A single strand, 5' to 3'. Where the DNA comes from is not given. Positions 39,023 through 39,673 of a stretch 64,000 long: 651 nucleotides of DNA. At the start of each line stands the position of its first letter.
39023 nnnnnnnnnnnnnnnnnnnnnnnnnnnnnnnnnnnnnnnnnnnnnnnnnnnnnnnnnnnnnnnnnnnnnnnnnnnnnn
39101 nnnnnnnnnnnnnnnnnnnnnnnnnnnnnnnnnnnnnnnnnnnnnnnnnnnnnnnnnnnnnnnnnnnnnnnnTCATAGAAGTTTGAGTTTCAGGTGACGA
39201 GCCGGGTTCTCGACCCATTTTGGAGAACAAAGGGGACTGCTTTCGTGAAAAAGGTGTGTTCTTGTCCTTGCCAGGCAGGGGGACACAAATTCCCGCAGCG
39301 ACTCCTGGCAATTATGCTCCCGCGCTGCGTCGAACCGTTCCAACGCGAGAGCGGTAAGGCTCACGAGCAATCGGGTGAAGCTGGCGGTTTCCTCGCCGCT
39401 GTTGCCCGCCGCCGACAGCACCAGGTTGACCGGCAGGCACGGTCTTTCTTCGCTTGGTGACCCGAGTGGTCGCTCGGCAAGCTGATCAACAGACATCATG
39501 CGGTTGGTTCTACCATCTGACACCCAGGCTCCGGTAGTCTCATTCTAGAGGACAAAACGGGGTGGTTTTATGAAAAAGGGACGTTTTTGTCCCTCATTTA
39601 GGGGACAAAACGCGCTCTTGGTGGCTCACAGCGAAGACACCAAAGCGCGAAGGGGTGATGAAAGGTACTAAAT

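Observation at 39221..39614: Duplicated three-box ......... palindromic motif with attenuator-like alternative pairings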

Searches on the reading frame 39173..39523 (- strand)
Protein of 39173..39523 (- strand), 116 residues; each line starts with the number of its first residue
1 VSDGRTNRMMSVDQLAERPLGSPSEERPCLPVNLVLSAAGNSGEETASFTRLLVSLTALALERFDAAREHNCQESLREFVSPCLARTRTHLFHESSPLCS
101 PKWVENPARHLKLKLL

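Call 11: search_protein_families(library=pfam, proteins=[window:39173-39523:-], max_evalue=0.01)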
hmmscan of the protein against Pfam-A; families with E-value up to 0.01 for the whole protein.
window:39173-39523:- (116 aa): 0 families

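Call 44: search_protein_representatives(protein=window:39173-39499:-)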
Query: 108 residues. Proteins with E-value up to 0.001 (for the whole library): 21; up to 1e-10: 7; up to 1e-30: 1. The best 21 are listed.
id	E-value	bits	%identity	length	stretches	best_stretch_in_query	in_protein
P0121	1.7e-63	227.6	97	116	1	1-108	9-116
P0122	1.1e-24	103.0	41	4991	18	17-52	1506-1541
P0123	5.6e-15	71.9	69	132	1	21-79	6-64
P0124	3.0e-13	66.3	65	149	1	19-78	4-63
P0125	9.5e-12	61.5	50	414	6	70-103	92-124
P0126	1.7e-11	60.7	61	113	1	21-84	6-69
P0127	2.3e-11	60.3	45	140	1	3-84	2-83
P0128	4.0e-10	56.3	44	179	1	2-80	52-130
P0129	2.3e-08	50.6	53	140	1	11-72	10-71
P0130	2.0e-07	47.6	45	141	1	4-79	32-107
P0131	1.4e-06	44.9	47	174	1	15-78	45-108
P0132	1.9e-06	44.5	43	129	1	3-82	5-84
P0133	2.3e-06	44.3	42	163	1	8-79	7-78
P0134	2.6e-06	44.1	48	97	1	8-77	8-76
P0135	2.8e-06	44.0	44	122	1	5-77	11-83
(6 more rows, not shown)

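Call 46: find_homologous_proteins(query=window:39173-39523:-, max_evalue=0.001)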
Query window:39173-39523:- (116 aa): 7 proteins with E <= 0.001 among 24 candidates.
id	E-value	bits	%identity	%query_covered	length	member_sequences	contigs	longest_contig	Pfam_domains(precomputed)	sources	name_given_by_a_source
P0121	8.0e-69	247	97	100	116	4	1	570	-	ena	-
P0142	3.1e-18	84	73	54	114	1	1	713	-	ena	-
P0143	5.0e-15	74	69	53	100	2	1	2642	-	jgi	jgi:hypothetical protein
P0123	2.2e-14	72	73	48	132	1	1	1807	-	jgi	jgi:hypothetical protein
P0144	5.5e-14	70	62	57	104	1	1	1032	-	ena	-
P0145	2.3e-12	65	68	48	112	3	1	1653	-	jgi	jgi:hypothetical protein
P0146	4.9e-11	61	66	48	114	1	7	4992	-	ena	-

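Call 47: find_encoding_contigs(protein=P0121, flank=3000, max_places=4)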
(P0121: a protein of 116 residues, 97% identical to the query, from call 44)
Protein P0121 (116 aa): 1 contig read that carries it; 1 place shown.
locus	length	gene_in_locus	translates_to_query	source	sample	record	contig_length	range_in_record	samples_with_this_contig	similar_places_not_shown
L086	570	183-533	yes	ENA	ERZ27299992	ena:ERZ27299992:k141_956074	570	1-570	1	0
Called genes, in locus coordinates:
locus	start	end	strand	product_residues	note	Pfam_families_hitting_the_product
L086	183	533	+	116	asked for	-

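Call 48: find_encoding_contigs(protein=P0146, flank=5000, max_places=8)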
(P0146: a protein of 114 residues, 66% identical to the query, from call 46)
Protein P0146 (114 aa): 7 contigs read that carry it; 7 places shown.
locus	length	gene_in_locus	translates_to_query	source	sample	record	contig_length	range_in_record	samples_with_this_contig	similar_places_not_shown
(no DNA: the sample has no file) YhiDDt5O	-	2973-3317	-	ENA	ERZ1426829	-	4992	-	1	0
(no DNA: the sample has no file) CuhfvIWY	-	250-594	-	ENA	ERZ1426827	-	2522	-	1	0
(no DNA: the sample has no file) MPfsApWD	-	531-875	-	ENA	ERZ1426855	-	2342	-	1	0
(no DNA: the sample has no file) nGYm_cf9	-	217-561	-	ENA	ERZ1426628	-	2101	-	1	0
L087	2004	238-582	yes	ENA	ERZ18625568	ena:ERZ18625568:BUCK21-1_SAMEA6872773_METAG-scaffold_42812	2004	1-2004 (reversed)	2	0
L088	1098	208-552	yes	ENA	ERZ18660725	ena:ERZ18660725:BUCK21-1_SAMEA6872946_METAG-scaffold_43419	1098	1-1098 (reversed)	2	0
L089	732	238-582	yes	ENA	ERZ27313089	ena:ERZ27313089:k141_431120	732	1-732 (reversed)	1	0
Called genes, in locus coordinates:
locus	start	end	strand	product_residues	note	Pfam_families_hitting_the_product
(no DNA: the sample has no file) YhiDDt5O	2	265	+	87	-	?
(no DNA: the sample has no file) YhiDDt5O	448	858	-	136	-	PF01850:PIN (weak), PF13470:PIN_3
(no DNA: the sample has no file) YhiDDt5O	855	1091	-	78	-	PF19891:DUF6364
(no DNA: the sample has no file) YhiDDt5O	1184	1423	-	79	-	PF03683:UPF0175, PF24001:DUF7317 (weak)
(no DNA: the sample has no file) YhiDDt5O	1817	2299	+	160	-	-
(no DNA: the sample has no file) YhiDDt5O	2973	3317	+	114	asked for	-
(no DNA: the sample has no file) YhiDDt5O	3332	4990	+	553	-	?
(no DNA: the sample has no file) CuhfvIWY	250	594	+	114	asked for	-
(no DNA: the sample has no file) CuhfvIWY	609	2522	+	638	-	?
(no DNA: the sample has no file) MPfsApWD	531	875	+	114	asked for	-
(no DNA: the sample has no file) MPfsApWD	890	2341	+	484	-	?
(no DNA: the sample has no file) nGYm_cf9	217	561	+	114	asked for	-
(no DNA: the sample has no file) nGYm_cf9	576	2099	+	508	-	?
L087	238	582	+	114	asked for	-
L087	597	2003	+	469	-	?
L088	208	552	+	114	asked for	-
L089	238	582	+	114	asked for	-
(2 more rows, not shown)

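Call 49: find_encoding_contigs(protein=P0143, flank=3000, max_places=4)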
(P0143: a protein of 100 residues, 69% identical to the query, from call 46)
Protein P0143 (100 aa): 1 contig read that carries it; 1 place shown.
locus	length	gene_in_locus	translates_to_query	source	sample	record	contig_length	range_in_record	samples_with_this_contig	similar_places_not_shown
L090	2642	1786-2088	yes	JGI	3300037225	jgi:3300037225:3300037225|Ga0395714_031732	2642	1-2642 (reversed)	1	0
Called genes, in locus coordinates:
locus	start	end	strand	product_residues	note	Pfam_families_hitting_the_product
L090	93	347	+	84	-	-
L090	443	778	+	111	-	PF00701:DHDPS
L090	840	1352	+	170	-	-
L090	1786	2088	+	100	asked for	-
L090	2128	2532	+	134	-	-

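Call 51: find_encoding_contigs(protein=P0123, flank=3000, max_places=4)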
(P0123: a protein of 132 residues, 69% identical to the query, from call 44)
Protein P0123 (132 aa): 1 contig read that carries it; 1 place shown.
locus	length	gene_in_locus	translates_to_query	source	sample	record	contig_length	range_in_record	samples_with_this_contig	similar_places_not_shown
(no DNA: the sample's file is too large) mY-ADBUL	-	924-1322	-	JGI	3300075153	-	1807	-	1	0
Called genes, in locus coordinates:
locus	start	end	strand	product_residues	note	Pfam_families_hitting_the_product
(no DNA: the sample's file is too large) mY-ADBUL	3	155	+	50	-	?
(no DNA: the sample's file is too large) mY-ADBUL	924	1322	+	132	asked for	-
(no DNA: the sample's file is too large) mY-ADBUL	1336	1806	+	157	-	?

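Call 52: find_encoding_contigs(protein=P0145, flank=3000, max_places=4)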
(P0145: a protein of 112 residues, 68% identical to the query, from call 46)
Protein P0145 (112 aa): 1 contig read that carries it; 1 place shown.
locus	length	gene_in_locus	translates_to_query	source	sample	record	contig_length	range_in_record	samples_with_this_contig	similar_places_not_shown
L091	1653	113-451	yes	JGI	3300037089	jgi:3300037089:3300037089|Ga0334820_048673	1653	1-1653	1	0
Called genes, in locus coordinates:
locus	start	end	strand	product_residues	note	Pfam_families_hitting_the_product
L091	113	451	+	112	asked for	-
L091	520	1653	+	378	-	?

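Call 53: find_encoding_contigs(protein=P0142, flank=3000, max_places=4)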
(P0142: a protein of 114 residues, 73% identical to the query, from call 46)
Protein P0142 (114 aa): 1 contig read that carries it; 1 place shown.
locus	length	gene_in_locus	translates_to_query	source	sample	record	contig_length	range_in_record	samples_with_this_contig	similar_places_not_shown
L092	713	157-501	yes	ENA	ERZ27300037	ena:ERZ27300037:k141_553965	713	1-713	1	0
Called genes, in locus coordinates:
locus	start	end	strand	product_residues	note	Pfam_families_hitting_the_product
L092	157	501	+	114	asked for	-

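Call 54: find_encoding_contigs(protein=P0144, flank=3000, max_places=4)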
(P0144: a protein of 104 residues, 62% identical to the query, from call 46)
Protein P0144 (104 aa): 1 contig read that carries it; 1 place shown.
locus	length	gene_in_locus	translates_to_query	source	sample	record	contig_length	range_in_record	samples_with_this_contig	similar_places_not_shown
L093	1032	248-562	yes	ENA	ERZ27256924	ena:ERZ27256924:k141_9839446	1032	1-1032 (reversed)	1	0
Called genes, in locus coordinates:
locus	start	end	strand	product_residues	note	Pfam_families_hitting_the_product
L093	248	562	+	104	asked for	-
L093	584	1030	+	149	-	?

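Call 56: find_encoding_contigs(protein=P0125, flank=3000, max_places=3)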
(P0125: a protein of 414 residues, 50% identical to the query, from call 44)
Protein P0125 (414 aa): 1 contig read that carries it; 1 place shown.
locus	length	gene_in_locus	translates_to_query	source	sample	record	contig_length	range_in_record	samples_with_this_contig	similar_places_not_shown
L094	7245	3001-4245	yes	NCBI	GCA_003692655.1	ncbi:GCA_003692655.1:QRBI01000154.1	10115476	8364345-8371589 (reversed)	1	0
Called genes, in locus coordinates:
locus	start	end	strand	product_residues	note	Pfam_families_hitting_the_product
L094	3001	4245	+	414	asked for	PF27448:Rph_4th (faint)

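Call 59: find_encoding_contigs(protein=P0129, flank=4000, max_places=3)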
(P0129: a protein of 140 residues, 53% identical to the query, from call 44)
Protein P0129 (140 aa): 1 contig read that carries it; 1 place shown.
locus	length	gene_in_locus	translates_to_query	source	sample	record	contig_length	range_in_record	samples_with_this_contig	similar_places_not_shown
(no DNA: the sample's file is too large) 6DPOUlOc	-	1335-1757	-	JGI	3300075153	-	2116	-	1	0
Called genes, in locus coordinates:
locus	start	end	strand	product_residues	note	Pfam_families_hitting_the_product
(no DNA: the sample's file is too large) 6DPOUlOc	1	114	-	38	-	?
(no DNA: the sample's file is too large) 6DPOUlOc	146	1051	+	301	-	PF00701:DHDPS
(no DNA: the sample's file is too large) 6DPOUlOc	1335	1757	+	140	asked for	-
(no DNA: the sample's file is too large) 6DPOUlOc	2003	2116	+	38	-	?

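Call 60: find_encoding_contigs(protein=P0132, flank=4000, max_places=3)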
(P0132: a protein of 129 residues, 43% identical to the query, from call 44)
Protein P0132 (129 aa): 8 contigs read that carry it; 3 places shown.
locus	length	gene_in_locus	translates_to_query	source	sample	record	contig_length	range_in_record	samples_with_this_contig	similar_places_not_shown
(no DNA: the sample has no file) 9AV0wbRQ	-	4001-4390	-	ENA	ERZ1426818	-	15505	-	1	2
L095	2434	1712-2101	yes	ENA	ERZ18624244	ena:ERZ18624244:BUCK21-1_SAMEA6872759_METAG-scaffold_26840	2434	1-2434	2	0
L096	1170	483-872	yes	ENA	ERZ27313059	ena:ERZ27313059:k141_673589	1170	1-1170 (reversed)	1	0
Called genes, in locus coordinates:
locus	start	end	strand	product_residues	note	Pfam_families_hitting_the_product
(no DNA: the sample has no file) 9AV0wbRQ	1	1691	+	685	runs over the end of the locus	-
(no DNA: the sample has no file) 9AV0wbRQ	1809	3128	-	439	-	PF01055:Glyco_hydro_31_2nd, PF21365:Glyco_hydro_31_3rd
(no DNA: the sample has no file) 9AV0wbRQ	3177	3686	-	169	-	PF01055:Glyco_hydro_31_2nd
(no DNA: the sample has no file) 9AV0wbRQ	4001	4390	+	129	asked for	-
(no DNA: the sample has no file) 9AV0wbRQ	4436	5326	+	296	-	PF25087:GMPPB_C (faint), PF25084:LbH_EIF2B (weak), PF00132:Hexapep (weak)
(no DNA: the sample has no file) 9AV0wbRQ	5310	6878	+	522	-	PF00221:Lyase_aromatic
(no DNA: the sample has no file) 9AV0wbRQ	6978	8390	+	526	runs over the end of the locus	PF17391:Urocanase_N, PF01175:Urocanase, PF17392:Urocanase_C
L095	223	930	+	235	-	PF13700:DUF4158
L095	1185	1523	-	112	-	-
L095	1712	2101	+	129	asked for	-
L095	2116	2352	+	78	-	-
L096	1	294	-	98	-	?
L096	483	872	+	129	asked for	-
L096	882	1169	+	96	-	?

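Call 61: find_encoding_contigs(protein=P0127, flank=4000, max_places=3)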
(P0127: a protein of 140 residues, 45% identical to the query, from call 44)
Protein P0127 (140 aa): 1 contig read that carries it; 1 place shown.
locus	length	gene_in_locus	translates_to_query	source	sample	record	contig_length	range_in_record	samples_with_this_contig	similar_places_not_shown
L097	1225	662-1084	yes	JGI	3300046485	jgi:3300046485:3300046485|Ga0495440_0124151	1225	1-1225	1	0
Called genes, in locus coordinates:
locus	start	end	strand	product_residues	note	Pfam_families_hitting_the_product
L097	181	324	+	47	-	-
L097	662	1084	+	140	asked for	-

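Call 64: search_protein_families(library=pfam, proteins=[P0127, P0131, P0126, P0128, P0123, P0146, P0132], max_evalue=1)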
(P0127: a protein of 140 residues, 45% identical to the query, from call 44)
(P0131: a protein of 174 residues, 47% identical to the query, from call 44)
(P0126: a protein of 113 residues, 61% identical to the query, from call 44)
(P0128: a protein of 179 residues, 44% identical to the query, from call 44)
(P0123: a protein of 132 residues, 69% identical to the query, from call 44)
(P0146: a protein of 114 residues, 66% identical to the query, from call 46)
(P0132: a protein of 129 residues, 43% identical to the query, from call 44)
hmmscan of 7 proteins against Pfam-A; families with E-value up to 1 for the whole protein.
P0127 (140 aa): 0 families

P0131 (174 aa): 0 families

P0126 (113 aa): 0 families

P0128 (179 aa): 1 family
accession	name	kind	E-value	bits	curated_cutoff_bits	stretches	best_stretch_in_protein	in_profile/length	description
PF24259.1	DUF7460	-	0.096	13.3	27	0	64-84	21-41/51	Domain of unknown function (DUF7460)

P0123 (132 aa): 0 families

P0146 (114 aa): 0 families

P0132 (129 aa): 1 family
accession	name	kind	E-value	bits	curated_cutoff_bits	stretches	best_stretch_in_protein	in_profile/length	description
PF20178.3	ToxA_N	-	0.053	13.6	27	1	31-93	39-100/249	Dermonecrotic toxin, N-terminal domain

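Call 65: search_protein_families(library=ncbifam, proteins=[P0127, P0131, P0126, P0128, P0123, P0146, P0132], max_evalue=1)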
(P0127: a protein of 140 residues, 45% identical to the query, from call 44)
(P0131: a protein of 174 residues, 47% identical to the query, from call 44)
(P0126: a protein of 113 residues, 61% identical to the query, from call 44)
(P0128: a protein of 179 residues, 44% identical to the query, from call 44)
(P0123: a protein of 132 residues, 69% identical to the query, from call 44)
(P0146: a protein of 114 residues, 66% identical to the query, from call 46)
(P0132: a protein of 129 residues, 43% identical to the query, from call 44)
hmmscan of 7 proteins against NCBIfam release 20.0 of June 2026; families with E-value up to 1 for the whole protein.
P0127 (140 aa): 1 family
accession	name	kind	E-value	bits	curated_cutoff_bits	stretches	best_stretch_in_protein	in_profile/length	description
NF002236.0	PRK01146.1-5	equivalog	0.12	12.4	134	1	106-136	49-76/94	DNA-directed RNA polymerase subunit L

P0131 (174 aa): 0 families

P0126 (113 aa): 0 families

P0128 (179 aa): 0 families

P0123 (132 aa): 0 families

P0146 (114 aa): 0 families

P0132 (129 aa): 0 families
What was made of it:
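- Tried and rejected: Pfam and NCBIfam give no hits for the family (calls 11, 64, 65).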

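Call 67: search_protein_families(library=pfam, proteins=[L087:597-2003:+, L091:520-1653:+, L093:584-1030:+, L090:2128-2532:+, L095:2116-2352:+, L090:840-1352:+], max_evalue=0.01)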
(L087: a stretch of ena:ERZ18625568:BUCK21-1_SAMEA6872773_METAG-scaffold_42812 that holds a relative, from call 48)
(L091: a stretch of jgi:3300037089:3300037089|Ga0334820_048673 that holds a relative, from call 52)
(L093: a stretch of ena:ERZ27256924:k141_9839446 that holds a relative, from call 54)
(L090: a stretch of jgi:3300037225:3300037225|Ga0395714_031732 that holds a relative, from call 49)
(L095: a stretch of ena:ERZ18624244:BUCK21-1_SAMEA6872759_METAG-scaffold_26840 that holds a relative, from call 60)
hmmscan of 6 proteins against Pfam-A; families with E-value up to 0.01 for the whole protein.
L087:597-2003:+ (469 aa): 2 families
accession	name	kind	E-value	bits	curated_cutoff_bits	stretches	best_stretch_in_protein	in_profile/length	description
PF07679.22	I-set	-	1.9e-11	44.3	23.7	1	246-332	1-90/90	Immunoglobulin I-set domain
PF13927.12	Ig_3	-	1.6e-10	41.8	30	1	246-319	2-78/78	Immunoglobulin domain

L091:520-1653:+ (378 aa): 0 families

L093:584-1030:+ (149 aa): 0 families

L090:2128-2532:+ (134 aa): 0 families

L095:2116-2352:+ (78 aa): 0 families

L090:840-1352:+ (170 aa): 1 family
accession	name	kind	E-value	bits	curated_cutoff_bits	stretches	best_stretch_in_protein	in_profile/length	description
PF00701.28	DHDPS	-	0.00011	21.5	22.1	1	13-156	144-285/289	Dihydrodipicolinate synthetase family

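Call 86: predict_structure(alignment_id=A7)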
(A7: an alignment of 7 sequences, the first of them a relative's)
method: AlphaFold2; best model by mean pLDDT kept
length: 114 residues; sequences in the alignment: 7
mean_pLDDT: 51.7   pTM: 0.25
mean pLDDT of the five models: 51.7, 51.2, 47.0, 46.6, 44.1
residues with pLDDT >= 90: 0; 70-90: 12; 50-70: 44; < 50: 58
segments of 3 or more residues with pLDDT < 50: 1-10, 59-61, 77-82, 84-114
pLDDT, mean of each block of 10 residues (from residue 1): 44 52 63 77 56 48 54 53 45 40 40 40
secondary structure, 60 per line:
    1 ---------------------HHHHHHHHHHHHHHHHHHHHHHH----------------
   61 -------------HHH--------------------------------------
elements in order: H22-44
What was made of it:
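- Tried and rejected: AlphaFold on a 7-sequence alignment gave pLDDT 52, with one helix (call 86).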
